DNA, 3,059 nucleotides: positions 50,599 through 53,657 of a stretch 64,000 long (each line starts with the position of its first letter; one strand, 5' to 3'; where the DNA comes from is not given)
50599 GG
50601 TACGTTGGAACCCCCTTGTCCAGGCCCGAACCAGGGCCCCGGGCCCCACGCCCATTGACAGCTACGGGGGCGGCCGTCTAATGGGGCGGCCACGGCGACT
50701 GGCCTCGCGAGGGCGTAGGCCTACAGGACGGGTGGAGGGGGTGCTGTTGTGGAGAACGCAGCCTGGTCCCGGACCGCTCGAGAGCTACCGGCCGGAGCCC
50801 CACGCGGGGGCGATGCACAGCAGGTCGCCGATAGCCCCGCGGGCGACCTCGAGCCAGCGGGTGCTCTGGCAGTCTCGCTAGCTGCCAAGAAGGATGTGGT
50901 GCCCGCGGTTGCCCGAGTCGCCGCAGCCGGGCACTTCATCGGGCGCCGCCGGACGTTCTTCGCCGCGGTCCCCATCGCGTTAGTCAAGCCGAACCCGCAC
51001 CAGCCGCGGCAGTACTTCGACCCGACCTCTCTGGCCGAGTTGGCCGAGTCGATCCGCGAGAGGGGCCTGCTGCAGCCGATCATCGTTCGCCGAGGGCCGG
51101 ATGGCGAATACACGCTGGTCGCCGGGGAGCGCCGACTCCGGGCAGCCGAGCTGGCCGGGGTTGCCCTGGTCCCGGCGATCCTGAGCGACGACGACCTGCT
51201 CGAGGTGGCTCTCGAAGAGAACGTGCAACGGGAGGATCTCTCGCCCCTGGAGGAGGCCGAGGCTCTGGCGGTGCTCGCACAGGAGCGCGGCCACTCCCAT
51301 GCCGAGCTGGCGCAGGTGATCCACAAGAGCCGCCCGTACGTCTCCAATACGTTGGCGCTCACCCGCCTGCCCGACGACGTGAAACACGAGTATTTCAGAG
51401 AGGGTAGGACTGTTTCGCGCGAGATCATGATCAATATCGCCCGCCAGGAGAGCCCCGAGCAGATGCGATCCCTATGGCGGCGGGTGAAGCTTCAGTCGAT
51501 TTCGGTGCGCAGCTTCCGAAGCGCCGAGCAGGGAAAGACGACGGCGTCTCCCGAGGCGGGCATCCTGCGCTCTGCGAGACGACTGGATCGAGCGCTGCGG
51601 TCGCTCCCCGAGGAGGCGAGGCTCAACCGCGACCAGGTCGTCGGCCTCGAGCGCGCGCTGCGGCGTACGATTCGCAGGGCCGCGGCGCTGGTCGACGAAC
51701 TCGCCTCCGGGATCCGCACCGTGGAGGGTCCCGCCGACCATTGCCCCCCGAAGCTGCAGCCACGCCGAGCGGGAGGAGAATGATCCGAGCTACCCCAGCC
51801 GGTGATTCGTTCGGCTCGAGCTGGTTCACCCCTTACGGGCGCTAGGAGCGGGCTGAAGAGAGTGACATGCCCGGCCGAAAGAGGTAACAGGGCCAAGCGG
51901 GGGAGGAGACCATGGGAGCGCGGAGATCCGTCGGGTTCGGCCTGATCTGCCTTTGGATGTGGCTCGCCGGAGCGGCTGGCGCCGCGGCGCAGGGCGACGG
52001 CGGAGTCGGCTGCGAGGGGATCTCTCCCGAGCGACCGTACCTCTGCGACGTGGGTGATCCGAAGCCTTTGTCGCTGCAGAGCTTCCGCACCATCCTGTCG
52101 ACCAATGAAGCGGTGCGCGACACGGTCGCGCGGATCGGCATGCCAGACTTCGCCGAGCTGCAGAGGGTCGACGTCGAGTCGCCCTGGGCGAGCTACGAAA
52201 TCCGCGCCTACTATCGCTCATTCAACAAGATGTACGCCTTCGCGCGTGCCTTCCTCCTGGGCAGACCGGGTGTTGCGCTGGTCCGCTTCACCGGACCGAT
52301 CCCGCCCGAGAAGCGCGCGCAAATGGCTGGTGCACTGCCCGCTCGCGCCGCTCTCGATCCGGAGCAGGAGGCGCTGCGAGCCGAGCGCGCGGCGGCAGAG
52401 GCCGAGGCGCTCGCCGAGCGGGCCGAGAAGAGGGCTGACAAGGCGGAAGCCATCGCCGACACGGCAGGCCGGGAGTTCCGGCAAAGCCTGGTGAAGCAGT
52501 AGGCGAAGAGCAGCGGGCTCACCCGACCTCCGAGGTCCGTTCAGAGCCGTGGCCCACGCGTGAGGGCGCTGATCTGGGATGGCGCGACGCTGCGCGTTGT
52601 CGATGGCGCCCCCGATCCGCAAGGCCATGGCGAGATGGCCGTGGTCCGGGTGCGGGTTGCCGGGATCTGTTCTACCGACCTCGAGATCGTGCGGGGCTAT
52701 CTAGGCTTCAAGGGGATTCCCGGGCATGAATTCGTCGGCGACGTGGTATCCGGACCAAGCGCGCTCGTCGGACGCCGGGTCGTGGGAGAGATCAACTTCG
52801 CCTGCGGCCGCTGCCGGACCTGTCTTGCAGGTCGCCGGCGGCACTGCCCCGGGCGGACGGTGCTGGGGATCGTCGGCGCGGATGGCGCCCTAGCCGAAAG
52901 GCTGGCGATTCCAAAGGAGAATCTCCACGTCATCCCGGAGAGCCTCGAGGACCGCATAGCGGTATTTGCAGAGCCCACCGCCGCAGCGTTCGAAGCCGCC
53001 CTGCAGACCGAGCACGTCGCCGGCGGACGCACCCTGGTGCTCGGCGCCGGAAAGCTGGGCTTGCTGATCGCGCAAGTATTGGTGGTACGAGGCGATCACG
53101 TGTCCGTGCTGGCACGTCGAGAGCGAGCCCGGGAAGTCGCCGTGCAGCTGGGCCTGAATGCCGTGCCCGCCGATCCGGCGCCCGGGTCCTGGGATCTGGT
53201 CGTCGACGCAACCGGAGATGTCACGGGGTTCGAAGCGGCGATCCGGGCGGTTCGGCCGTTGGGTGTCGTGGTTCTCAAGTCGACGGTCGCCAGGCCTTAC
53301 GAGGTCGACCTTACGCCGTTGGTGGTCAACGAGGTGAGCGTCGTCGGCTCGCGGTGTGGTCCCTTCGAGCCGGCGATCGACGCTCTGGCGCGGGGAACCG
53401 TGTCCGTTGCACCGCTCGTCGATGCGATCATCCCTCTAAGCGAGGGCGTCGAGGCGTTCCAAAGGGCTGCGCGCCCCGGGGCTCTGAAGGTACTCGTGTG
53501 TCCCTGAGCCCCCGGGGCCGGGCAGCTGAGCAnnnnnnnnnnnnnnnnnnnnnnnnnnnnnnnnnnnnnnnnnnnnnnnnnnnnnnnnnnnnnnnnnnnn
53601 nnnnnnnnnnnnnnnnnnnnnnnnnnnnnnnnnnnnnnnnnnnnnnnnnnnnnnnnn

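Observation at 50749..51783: Orphan ParB paralogue with an intact CTP-binding motif, no ParA partner, a divergent C-terminus and its own sigma70-like promoter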

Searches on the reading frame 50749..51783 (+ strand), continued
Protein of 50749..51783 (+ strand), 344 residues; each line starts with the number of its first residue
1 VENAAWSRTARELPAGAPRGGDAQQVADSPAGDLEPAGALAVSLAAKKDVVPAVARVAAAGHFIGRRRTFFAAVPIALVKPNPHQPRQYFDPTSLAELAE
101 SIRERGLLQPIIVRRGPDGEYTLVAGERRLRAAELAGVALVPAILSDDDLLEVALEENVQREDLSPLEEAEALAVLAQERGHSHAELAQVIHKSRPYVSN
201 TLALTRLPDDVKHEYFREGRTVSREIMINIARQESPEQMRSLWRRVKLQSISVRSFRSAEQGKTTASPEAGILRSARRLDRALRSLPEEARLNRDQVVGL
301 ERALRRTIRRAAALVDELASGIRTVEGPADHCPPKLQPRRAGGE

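Call 44: list_cluster_members(proteins=[P0001, P0003, P0012])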
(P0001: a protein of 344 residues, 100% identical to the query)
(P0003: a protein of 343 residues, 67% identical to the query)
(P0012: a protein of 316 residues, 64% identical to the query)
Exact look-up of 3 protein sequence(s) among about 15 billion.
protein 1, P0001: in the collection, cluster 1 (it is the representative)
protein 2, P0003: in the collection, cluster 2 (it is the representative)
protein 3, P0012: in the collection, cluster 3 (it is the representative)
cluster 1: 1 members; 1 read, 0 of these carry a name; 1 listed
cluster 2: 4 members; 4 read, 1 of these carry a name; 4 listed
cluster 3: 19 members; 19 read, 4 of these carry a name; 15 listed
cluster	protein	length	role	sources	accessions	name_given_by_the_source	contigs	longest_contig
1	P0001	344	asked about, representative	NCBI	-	-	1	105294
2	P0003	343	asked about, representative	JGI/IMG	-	-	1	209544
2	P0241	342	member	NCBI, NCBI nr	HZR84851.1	MAG TPA: ParB/RepB/Spo0J family partition protein [Candidatus Binatia bacterium] | ParB/RepB/Spo0J family partition protein [Candidatus Binatia bacterium]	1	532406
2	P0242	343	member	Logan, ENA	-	-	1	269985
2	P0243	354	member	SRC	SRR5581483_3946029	-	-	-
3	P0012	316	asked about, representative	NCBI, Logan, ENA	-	-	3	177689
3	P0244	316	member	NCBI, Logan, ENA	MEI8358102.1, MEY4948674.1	MAG: hypothetical protein RL698_885 [Pseudomonadota bacterium]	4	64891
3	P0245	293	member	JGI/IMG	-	ParB family chromosome partitioning protein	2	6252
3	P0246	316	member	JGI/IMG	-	ParB family transcriptional regulator, chromosome partitioning protein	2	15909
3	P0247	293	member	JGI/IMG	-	ParB family chromosome partitioning protein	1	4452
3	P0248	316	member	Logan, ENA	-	-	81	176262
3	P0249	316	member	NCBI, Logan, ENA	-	-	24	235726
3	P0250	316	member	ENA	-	-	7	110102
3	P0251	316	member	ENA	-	-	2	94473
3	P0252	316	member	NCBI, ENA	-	-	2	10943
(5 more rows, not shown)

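Call 51: find_encoding_contigs(protein=P0003, flank=5000, max_places=1)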
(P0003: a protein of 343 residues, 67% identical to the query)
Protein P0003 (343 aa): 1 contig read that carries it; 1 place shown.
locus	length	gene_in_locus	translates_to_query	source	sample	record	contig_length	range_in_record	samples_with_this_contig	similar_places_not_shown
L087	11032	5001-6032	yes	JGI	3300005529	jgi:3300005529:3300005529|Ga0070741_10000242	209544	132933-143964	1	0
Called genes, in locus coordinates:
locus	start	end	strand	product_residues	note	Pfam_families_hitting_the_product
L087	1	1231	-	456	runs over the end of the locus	PF11638:DnaA_N, PF01695:IstB_IS21, PF00308:Bac_DnaA, PF13191:AAA_16 (faint), PF00004:AAA (faint), PF01637:ATPase_2 (faint), PF22688:Hda_lid (weak), PF08299:Bac_DnaA_C, +1 more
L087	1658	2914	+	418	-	PF00202:Aminotran_3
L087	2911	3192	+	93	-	PF09527:ATPase_gene1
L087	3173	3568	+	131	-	-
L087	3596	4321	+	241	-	PF00119:ATP-synt_A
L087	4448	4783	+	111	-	PF00137:ATP-synt_C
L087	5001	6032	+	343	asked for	PF02195:ParB_N, PF17762:HTH_ParB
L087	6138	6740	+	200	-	-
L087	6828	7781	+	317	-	PF08240:ADH_N, PF16912:Glu_dehyd_C, PF00107:ADH_zinc_N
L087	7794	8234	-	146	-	-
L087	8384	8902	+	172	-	-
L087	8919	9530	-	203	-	PF00677:Lum_binding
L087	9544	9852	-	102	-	-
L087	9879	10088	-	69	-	-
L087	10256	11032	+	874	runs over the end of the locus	PF02861:Clp_N, PF23569:NBD_SMAX1, PF00004:AAA, PF17871:AAA_lid_9, PF07724:AAA_2, PF00004:AAA, PF07728:AAA_5, PF10431:ClpB_D2-small, +10 more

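Call 52: find_encoding_contigs(protein=P0002, flank=5000, max_places=1)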
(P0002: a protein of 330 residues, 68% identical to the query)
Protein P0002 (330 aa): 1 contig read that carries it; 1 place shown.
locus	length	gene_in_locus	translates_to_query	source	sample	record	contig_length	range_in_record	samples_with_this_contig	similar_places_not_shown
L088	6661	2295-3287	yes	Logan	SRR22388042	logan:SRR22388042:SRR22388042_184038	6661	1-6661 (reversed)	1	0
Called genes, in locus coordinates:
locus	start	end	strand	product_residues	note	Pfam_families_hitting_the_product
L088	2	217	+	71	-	?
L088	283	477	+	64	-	PF09527:ATPase_gene1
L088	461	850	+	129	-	-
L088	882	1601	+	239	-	PF00119:ATP-synt_A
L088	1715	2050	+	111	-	PF00137:ATP-synt_C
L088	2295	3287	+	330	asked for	PF02195:ParB_N, PF17762:HTH_ParB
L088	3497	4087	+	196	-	-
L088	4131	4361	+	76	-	-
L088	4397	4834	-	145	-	-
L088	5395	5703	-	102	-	-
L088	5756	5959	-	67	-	-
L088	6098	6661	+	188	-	?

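Call 53: find_encoding_contigs(protein=P0008, flank=5000, max_places=1)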
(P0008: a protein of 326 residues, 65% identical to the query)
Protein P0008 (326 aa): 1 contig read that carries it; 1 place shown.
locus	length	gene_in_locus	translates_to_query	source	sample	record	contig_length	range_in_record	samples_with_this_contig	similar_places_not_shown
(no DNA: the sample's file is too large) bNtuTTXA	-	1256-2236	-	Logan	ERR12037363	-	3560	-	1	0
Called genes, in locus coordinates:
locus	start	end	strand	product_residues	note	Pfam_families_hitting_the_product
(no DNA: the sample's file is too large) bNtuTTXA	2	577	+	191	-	?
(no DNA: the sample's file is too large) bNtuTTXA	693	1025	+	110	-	PF00137:ATP-synt_C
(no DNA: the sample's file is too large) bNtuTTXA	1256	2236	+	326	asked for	PF02195:ParB_N, PF17762:HTH_ParB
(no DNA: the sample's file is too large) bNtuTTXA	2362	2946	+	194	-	-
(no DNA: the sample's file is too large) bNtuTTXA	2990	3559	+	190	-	?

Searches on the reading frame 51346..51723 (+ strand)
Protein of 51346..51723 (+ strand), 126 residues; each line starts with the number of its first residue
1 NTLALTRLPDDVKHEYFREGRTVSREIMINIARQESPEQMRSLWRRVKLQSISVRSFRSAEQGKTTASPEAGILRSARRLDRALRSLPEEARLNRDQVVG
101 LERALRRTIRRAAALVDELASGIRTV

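Call 62: search_dna_similar(query=window:51346-51723:+, collection=plasmids, mode=protein, max_evalue=0.001, max_rows=15)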
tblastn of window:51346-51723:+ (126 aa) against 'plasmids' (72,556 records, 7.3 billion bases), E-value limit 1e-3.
Records with a match: 1; places in all: 1; records where one place covers at least 80% of the query: 0.
Best place of each record, by identity: <60% 1.
By first word of the organism name: Azospirillum 1.
By predicted mobility (MOB-suite, as given by PLSDB): mobilizable 1.
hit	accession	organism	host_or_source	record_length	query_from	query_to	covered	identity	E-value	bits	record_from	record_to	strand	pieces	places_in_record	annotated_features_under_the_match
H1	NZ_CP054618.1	Azospirillum oryzae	cell culture,soil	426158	1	71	56%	38.0%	2e-5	49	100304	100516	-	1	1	ParB/RepB/Spo0J family partition protein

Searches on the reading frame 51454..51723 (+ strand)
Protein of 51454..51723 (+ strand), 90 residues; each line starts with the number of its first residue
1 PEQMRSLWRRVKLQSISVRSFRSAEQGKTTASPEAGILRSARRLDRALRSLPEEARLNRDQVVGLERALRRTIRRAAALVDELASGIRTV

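Call 55: search_protein_representatives(protein=window:51454-51723:+)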
Query: 90 residues. Proteins with E-value up to 0.001 (for the whole library): 9; up to 1e-10: 0; up to 1e-30: 0. The best 9 are listed.
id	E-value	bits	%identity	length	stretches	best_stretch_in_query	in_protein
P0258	5.9e-09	52.0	49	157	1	2-86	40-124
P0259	2.4e-08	50.0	26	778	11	11-69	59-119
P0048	5.7e-07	45.7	48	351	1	1-84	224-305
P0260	1.4e-06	44.5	44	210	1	1-82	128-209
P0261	1.4e-05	41.3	40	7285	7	23-47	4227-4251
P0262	3.8e-05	39.9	43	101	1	6-88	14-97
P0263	4.4e-05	39.7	41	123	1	14-83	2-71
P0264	6.7e-05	39.1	47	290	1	1-75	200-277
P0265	7.3e-04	35.8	36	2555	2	24-73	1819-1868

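Call 66: find_homologous_proteins(query=A9, max_evalue=0.001)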
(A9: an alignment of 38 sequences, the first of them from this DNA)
Query A9 (38 sequences) (73 aa, profile of the alignment): 3 proteins with E <= 0.001 among 8000 candidates.
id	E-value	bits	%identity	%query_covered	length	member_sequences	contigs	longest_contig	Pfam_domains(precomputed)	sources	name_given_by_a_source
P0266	1.3e-10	59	44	22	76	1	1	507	-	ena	-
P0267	1.6e-10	58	75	11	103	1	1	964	-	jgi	jgi:hypothetical protein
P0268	3.9e-10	57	42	26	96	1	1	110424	-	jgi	jgi:hypothetical protein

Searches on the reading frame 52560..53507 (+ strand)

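Call 48: search_protein_families(library=pfam, proteins=[window:52560-53507:+], max_evalue=0.01)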
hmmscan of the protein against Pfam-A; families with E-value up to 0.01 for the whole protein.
window:52560-53507:+ (315 aa): 4 families
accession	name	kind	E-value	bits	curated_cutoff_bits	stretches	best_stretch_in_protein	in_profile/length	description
PF08240.17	ADH_N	-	1.5e-18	67.4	23.5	1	27-127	5-104/104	Alcohol dehydrogenase GroES-like domain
PF16912.11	Glu_dehyd_C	-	2e-10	41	34.9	1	143-303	16-201/211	Glucose dehydrogenase C-terminus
PF00107.32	ADH_zinc_N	-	1.3e-09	38.5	31.8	1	166-273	2-124/129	Zinc-binding dehydrogenase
PF01488.26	Shikimate_DH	-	0.0019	18.7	24.3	1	149-200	6-59/138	Shikimate / quinate 5-dehydrogenase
